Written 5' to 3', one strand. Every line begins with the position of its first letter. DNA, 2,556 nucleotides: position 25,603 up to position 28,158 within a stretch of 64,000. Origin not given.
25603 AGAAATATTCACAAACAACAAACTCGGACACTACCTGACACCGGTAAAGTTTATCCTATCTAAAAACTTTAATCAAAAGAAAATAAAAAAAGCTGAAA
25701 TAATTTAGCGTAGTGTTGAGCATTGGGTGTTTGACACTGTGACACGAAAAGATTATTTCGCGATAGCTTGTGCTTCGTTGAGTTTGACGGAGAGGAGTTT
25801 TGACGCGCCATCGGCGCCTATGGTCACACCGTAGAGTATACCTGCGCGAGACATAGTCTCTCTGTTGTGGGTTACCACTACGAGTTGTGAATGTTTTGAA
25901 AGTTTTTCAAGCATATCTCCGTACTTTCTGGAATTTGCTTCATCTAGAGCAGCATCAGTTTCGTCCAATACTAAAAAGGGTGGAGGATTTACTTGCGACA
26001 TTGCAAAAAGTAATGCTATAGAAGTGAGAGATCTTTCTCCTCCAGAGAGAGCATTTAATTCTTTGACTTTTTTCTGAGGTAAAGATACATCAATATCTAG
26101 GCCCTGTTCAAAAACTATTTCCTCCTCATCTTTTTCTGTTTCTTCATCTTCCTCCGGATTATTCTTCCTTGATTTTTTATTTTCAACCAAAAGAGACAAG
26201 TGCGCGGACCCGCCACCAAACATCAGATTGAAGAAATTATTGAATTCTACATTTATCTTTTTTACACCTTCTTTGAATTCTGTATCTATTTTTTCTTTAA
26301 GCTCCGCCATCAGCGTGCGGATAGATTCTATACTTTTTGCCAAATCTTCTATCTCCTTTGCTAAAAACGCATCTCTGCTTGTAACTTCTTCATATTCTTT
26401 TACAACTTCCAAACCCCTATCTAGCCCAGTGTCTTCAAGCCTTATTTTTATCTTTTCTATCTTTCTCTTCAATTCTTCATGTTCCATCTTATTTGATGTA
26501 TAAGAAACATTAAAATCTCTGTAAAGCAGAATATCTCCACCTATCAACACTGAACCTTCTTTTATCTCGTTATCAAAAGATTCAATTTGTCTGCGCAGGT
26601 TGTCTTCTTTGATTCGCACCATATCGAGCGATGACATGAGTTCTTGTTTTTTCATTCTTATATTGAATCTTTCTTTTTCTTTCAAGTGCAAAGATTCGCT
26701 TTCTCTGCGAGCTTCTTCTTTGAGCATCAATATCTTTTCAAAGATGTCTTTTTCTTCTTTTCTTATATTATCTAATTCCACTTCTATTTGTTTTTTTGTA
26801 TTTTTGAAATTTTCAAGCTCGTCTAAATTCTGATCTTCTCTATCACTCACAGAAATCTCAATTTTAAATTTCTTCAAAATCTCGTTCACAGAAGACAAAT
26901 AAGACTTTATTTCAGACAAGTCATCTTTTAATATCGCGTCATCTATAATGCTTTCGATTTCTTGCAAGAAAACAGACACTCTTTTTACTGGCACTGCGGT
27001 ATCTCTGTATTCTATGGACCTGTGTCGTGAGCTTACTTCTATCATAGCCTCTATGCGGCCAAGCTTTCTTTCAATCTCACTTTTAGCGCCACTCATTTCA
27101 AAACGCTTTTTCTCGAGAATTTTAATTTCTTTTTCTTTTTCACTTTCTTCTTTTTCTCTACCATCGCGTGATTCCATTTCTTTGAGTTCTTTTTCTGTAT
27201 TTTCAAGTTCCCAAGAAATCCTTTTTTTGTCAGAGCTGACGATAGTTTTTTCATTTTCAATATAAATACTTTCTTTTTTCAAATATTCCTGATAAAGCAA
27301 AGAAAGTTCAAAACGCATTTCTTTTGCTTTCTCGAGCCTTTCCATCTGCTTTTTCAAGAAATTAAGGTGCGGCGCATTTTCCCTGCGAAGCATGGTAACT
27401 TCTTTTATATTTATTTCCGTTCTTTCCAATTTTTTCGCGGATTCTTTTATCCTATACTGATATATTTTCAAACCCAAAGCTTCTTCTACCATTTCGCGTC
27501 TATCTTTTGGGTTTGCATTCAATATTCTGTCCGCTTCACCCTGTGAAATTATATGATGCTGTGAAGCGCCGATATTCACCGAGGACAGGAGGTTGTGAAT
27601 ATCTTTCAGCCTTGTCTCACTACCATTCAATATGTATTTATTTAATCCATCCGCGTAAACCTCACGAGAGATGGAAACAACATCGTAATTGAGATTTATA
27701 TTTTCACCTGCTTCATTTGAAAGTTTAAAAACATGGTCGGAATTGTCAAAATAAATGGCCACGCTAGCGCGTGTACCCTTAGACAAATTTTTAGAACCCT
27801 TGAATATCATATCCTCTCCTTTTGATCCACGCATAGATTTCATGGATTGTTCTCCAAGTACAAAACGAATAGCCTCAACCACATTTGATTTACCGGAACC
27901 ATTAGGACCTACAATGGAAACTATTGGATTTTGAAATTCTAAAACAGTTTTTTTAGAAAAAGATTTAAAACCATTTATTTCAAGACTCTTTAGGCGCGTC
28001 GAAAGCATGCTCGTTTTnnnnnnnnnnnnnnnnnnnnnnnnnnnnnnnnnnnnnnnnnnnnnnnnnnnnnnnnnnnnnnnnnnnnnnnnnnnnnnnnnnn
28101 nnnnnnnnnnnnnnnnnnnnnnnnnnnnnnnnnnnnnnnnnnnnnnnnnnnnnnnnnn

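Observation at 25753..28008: Miniaturised SMC (751 aa) that keeps both head halves but has short arms and no recognisable hinge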

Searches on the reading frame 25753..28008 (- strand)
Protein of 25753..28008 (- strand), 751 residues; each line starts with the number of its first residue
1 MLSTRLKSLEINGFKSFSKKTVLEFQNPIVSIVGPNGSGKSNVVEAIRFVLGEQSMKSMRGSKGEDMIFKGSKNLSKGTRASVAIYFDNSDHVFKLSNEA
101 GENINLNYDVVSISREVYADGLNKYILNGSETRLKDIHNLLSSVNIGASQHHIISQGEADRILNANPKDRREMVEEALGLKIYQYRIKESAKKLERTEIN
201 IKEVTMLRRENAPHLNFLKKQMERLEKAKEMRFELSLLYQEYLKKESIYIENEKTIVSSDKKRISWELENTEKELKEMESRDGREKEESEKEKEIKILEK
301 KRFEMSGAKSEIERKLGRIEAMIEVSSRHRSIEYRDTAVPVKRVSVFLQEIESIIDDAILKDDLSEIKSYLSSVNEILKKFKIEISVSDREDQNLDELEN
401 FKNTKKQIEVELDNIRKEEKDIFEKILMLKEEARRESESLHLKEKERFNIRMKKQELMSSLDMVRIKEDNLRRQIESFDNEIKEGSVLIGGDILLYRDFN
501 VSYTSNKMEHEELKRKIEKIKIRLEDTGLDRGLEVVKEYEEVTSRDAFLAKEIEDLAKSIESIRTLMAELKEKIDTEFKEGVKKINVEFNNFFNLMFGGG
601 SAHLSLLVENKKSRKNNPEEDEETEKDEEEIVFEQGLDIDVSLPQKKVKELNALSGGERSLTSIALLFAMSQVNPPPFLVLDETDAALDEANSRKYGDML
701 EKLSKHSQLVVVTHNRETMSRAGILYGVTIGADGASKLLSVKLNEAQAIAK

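Call 3: search_protein_families(library=pfam, proteins=[window:25753-28008:-], max_evalue=1)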
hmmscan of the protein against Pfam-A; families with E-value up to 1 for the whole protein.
window:25753-28008:- (751 aa): 12 families
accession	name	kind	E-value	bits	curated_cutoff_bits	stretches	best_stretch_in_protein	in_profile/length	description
PF02463.25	SMC_N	-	2.2e-53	181.4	40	1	6-736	2-219/220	RecF/RecN/SMC N terminal domain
PF13476.12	AAA_23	-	3.1e-13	51.2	27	1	8-219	1-177/201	AAA domain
PF13175.12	AAA_15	-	1.8e-11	44.7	32.1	1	6-318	3-274/374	AAA ATPase domain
PF13304.12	AAA_21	-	4.5e-09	37.2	27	2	30-134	2-129/304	AAA domain, putative AbiEii toxin, Type IV TA system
PF00005.33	ABC_tran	-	3.1e-05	25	25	2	28-162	12-117/137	ABC transporter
PF13555.12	AAA_29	-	8.7e-05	22.6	27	1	7-52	2-47/61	P-loop containing region of AAA domain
PF13558.12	SbcC_Walker_B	-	0.011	16.4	27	1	648-701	27-89/90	SbcC/RAD50-like, Walker B motif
PF13191.12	AAA_16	-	0.012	16.6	32.6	1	25-53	22-50/167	AAA ATPase domain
PF07728.20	AAA_5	-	0.068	13.6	22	0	32-60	4-32/139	AAA domain (dynein-related subfamily)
PF13401.12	AAA_22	-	0.13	13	27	0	27-48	5-26/130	AAA domain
PF00004.35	AAA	-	0.29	12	21.2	0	32-95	3-71/131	ATPase family associated with various cellular activities (AAA)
PF03945.19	Endotoxin_N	-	0.91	9.6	21.3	1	344-417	38-116/223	delta endotoxin, N-terminal domain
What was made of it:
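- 25753..28008 (-): Whole mini-Smc ORF, 751 aa plus stop. SMC_N 2.2e-53 (call 3).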

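Call 4: search_protein_families(library=ncbifam, proteins=[window:25753-28008:-], max_evalue=1)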
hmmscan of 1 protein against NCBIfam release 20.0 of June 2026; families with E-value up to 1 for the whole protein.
window:25753-28008:- (751 aa): 83 families (the best 25 are shown)
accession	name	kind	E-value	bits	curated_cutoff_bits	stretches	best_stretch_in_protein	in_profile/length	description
TIGR02168.1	SMC_prok_B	equivalog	1.5e-147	493.3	567.35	2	5-483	1-466/1181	chromosome segregation protein SMC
TIGR02169.1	SMC_prok_A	equivalog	4.9e-83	279.6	729.4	2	6-477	2-460/1165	chromosome segregation protein SMC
NF002572.0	PRK02224.1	equivalog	4.6e-17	61.6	1087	1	5-578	2-536/888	DNA double-strand break repair ATPase Rad50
NF002244.0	PRK01156.1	equivalog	6e-17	61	847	2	7-483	4-440/895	DNA double-strand break repair ATPase Rad50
NF041034.1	Rad50_Sulf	equivalog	6e-12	44.3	1000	2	6-163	3-139/872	DNA double-strand break repair ATPase Rad50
NF003034.1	PRK03918.1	equivalog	9.6e-12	43.7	700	2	5-115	2-106/878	DNA double-strand break repair ATPase Rad50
TIGR04520.1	ECF_ATPase_1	equivalog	8.7e-11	41.7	315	2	640-722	123-203/269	energy-coupling factor transporter ATPase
TIGR04521.1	ECF_ATPase_2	equivalog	1.9e-10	40.3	330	2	641-720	133-209/279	energy-coupling factor transporter ATPase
TIGR00634.1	recN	equivalog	2.3e-10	40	407.85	1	602-715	407-502/563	DNA repair protein RecN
TIGR00611.2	recf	equivalog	4.5e-10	39.2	172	2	6-81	1-72/339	DNA replication/repair protein RecF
NF040873.1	AztA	equivalog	5.1e-10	39.2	220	2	642-722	108-185/191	zinc ABC transporter ATP-binding protein AztA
TIGR00972.1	3a0107s01c2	equivalog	8.9e-10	38.3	343.2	2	649-721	140-208/248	phosphate ABC transporter ATP-binding protein PstB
TIGR02211.1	LolD_lipo_ex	equivalog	7.1e-09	35.5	307.75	1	640-722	128-208/221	lipoprotein-releasing ABC transporter ATP-binding protein LolD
TIGR01166.1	cbiO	subfamily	7.8e-09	35.3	211.8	2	641-714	115-185/190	cobalt ABC transporter, ATP-binding protein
NF007601.2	PRK10247.1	equivalog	9.8e-09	35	292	1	640-722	117-198/204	iron efflux ABC transporter ATP-binding subunit FetA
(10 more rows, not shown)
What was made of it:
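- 25753..28008 (-): TIGR02168 SMC_prok_B 493 bits, below the 567 cut-off (call 4).
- On Bacterial Smc (Smc-ScpAB condensin): The shortfall fits the missing hinge and arm segments (call 4).
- On Rad50/SbcC: Rad50 models score 44-62 bits against cut-offs of 700-1087, and SbcC 32 against 478 (call 4).
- On RecN: 40 bits (call 4).
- Smc identity: TIGR02168 scores 493 bits, against Rad50 61, RecN 40 and SbcC 32 (call 4). The NCBIfam score is below the equivalog cut-off (call 4).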

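Call 5: search_solved_structures(query=window:25753-28008:-, max_evalue=0.001, show_alignments=2)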
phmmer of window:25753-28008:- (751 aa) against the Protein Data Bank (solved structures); distinct sequences matched with E-value up to 0.001: 112 (the best 60 are shown).
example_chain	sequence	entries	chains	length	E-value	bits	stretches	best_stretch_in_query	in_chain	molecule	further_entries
5xg3_A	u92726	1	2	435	2e-77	264.6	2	6-213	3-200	Chromosome partition protein Smc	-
3zgx_A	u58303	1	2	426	2.3e-77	264.4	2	6-219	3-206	CHROMOSOME PARTITION PROTEIN SMC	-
5h68_A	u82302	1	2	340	1e-68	235.7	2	6-180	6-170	Chromosome partition protein Smc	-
1e69_A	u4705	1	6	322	1.1e-57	199.3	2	5-171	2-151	CHROMOSOME SEGREGATION SMC PROTEIN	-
5xns_A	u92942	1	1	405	5.3e-55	190.5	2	6-210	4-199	Chromosome partition protein Smc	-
5xei_A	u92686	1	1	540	1.5e-54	189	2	6-316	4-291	Chromosome partition protein Smc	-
4i99_A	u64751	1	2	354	2.2e-54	188.4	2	6-201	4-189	Chromosome partition protein Smc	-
6qj0_A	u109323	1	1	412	6.2e-44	153.9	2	5-223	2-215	Structural maintenance of chromosomes protein,Structural maintenance of chromosomes protei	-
6qj1_A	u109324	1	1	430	2.3e-43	152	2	5-221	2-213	Structural maintenance of chromosomes protein,Structural maintenance of chromosomes protei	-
6yvd_C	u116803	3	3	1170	2e-40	142.3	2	6-318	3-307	Structural maintenance of chromosomes protein 2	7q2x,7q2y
6yvu_A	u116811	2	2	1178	2.6e-40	141.9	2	6-319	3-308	Structural maintenance of chromosomes protein 2,Structural maintenance of chromosomes prot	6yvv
7qen_A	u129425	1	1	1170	5e-40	141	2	6-318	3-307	Structural maintenance of chromosomes protein 2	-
5h66_A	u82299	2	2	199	5.8e-40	140.7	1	6-205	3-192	Chromosome partition protein Smc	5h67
9f5w_A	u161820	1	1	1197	1.9e-38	135.8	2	6-313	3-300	Structural maintenance of chromosomes protein 2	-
5h66_B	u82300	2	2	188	5.5e-35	124.3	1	546-747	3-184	Chromosome partition protein Smc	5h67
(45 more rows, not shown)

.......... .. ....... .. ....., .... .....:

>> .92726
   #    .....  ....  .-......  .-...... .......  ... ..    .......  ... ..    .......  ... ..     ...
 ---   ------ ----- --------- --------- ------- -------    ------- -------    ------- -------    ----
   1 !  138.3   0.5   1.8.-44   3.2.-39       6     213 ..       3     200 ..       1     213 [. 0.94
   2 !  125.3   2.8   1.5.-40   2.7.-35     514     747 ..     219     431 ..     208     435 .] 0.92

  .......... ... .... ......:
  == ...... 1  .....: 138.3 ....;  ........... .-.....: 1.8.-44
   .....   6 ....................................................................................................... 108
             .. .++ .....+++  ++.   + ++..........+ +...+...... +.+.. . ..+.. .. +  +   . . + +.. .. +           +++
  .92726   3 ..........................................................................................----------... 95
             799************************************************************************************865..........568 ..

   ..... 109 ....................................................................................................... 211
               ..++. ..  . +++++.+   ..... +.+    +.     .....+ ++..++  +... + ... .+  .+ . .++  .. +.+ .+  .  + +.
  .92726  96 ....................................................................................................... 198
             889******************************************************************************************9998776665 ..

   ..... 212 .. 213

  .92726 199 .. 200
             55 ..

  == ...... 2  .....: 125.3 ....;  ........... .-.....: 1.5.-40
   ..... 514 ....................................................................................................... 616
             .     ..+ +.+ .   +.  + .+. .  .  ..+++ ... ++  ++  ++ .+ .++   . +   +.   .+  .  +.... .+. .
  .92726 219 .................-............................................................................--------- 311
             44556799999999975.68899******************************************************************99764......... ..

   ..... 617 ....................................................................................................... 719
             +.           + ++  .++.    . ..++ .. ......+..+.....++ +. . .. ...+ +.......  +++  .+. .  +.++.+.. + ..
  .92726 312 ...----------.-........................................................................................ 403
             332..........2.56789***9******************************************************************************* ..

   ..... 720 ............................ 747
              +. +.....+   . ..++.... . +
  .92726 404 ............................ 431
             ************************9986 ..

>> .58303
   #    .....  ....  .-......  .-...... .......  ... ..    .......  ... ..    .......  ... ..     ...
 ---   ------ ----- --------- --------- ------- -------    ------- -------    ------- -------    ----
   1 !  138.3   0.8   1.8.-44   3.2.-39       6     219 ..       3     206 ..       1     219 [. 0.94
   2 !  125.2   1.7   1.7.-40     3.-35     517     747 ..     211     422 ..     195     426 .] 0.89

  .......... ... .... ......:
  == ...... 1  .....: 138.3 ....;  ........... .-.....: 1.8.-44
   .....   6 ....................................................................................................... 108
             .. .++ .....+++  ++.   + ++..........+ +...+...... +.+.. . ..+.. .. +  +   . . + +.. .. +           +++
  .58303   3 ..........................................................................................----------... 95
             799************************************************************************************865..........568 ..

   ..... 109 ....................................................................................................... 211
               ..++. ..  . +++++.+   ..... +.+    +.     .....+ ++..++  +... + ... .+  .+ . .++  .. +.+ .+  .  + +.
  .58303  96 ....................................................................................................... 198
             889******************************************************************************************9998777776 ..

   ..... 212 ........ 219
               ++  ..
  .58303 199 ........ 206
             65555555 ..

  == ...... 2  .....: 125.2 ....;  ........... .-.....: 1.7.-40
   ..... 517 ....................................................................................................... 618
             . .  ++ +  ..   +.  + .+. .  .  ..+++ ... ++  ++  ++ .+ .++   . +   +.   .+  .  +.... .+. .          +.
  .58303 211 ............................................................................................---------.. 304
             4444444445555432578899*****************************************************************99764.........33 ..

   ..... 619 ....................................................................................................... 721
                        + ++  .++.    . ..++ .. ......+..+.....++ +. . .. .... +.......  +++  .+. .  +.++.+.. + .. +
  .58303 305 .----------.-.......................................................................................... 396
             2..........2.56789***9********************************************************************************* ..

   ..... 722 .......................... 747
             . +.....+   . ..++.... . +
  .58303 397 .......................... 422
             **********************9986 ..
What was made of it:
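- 25753..28008 (-): B. subtilis Smc head 5XG3 at 2e-77 (call 5).
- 27484..28008 (-): N-terminal head half (res 1-175), with Walker A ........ (27886-27909), KSMR arginine-finger region and Q-loop SQG. Aligned to B. subtilis Smc residues 3-200 (call 5).
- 26374..26568 (-): Head-proximal C strand and joint region (res 481-545), conserved EIKEG.............. Aligns to the B. subtilis Smc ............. segment of the head construct (call 5).
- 25756..26373 (-): C-terminal head half (res 546-751), with signature LSGGE (26035-26049), Walker B FLVLDE (25960-25977), D-loop DAALD and H-loop THN. Aligned to the B. subtilis Smc head C half (call 5).
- On Bacterial Smc (Smc-ScpAB condensin): B. subtilis Smc head 2e-77 over both halves (call 5).
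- Checked: About 150 aa are missing from each coiled-coil strand, plus about 170 aa of hinge (my register mapping from the call 5 alignment).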

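Call 6: find_homologous_proteins(query=window:25753-28008:-, max_evalue=1e-10)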
Query window:25753-28008:- (751 aa): 7978 proteins with E <= 1e-10 among 8000 candidates; the best 120 are listed.
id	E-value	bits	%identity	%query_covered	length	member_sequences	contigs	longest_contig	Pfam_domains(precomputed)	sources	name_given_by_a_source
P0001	0.0e+0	1270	81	99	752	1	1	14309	PF13175.13,PF13476.13,PF02463.26,PF13304.13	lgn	-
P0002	0.0e+0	1019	66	99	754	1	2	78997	PF13175.13,PF13476.13,PF02463.26,PF13304.13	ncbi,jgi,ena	ncbi:MAG: AAA family ATPase [Candidatus Paceibacterota bacterium]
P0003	0.0e+0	1013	67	99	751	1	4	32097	PF13476.13,PF02463.26,PF13304.13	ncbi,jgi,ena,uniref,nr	ncbi:hypothetical protein COX93_01575 [Candidatus Nomurabacteria bacterium CG_4_10_14_0_2_um_filter_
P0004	1.3e-297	1007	67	99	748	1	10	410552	PF13175.13,PF13476.13,PF02463.26,PF13304.13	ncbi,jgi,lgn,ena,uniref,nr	ncbi:MAG: Chromosome partition protein Smc [Candidatus Nomurabacteria bacterium GW2011_GWE1_32_28]|u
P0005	3.0e-296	1003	67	99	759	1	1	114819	PF13175.13,PF13476.13,PF02463.26,PF13304.13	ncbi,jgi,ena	ncbi:MAG: AAA family ATPase [Candidatus Paceibacterota bacterium]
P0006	6.8e-296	1001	66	99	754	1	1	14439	PF13175.13,PF13476.13,PF02463.26,PF13304.13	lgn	-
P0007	3.9e-295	999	66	99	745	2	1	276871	PF13175.13,PF13476.13,PF02463.26,PF13304.13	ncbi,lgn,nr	ncbi:MAG: AAA family ATPase [Burkholderiales bacterium]|nr:AAA family ATPase [Burkholderiales bacter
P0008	2.4e-294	996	65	99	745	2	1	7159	PF13175.13,PF13476.13,PF02463.26,PF13304.13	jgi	-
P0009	2.9e-294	996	66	99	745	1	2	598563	PF13175.13,PF13476.13,PF02463.26,PF13304.13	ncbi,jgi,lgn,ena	ncbi:MAG: AAA family ATPase [Candidatus Paceibacterota bacterium]|jgi:chromosome segregation protein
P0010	1.5e-293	994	65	99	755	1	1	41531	PF13175.13,PF13476.13,PF02463.26,PF13304.13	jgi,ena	-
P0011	2.0e-293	993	66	99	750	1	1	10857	PF13175.13,PF13476.13,PF02463.26,PF13304.13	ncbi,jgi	jgi:chromosome segregation protein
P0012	2.4e-293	993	66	99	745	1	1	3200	PF00005.34,PF13175.13,PF13476.13,PF02463.26,PF13304.13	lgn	-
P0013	2.8e-293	993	65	99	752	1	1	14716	PF13175.13,PF13476.13,PF02463.26,PF13304.13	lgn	-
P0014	5.8e-293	992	66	99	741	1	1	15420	PF00005.34,PF13175.13,PF13476.13,PF02463.26,PF13304.13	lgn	-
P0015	2.4e-292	990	67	99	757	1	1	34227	PF13175.13,PF13476.13,PF02463.26,PF13304.13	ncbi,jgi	ncbi:MAG: AAA family ATPase [Candidatus Paceibacterota bacterium]|jgi:chromosome segregation protein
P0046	4.3e-282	956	64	99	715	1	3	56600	PF00005.34,PF13175.13,PF13476.13,PF02463.26,PF13304.13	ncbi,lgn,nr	ncbi:MAG: AAA family ATPase [Candidatus Nomurabacteria bacterium]|nr:AAA family ATPase [Candidatus N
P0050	8.7e-282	955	65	99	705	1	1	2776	PF13175.13,PF13476.13,PF02463.26,PF13304.13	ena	-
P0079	1.1e-275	935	63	99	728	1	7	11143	PF00005.34,PF13175.13,PF13476.13,PF02463.26,PF13304.13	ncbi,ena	-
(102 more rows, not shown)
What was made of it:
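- On Bacterial Smc (Smc-ScpAB condensin): 0 of 120 relatives have the domain (call 6).
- The 120 nearest hits are 705-805 aa (call 6).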

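Call 20: find_encoding_contigs(protein=window:25753-28008:-, flank=10000, max_places=3)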
Protein window:25753-28008:- (751 aa): 8 contigs read that carry it; 3 places shown.
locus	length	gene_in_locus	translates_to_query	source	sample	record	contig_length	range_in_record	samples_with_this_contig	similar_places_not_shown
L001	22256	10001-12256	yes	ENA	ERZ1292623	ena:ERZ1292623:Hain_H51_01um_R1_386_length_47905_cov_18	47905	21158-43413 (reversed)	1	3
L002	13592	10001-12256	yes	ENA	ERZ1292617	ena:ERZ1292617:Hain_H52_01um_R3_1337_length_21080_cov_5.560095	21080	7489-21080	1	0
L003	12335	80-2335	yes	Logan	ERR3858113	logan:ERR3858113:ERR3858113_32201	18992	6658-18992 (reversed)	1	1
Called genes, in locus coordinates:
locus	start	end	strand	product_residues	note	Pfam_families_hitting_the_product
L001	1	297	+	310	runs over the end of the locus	PF17773:UPF0176_N, PF00581:Rhodanese, PF12368:Rhodanese_C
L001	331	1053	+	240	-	PF01409:tRNA-synt_2d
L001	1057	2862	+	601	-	PF03483:B3_4, PF03484:B5, PF03147:FDX-ACB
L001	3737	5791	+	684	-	PF02518:HATPase_c, PF00204:DNA_gyraseB, PF01751:Toprim, PF00986:DNA_gyraseB_C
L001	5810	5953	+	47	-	-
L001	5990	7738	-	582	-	PF07973:tRNA_SAD (weak), PF00587:tRNA-synt_2b, PF03129:HGTP_anticodon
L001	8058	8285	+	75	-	PF01783:Ribosomal_L32p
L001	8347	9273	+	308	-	PF01029:NusB, PF00293:NUDIX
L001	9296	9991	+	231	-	PF22935:RM44_endonuclase, PF14622:Ribonucleas_3_3, PF00636:Ribonuclease_3, PF00035:dsrm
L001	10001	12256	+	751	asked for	PF02463:SMC_N, PF13175:AAA_15, PF13476:AAA_23, PF13304:AAA_21 (weak)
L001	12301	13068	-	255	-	-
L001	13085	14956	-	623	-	PF00768:Peptidase_S11, PF13354:Beta-lactamase2 (weak), PF09587:PGA_cap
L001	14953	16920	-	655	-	PF08206:OB_RNB, PF17849:OB_Dis3, PF17876:CSD2, PF00773:RNB, PF00575:S1 (weak)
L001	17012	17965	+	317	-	PF00535:Glycos_transf_2, PF10111:Glyco_tranf_2_2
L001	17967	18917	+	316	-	PF01073:3Beta_HSD, PF01370:Epimerase, PF02719:Polysacc_synt_2, PF04321:RmlD_sub_bind, PF05368:NmrA (faint), PF13460:NAD_binding_10 (weak), PF16363:GDP_Man_Dehyd, PF07993:NAD_binding_4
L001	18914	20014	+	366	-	PF00534:Glycos_transf_1, PF13692:Glyco_trans_1_4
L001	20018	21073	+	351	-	PF13439:Glyco_transf_4, PF00534:Glycos_transf_1, PF13692:Glyco_trans_1_4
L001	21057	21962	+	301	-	PF03706:LPG_synthase_TM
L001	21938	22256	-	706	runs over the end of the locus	-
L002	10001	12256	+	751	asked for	PF02463:SMC_N, PF13175:AAA_15, PF13476:AAA_23, PF13304:AAA_21 (weak)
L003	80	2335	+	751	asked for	PF02463:SMC_N, PF13175:AAA_15, PF13476:AAA_23, PF13304:AAA_21 (weak)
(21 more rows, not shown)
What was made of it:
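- On Lamassu LmuB: The neighbours are rnc, nusB-Nudix and a PBP (calls 3, 20).
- The identical sequence is on 8 contigs from separate assemblies (call 20).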
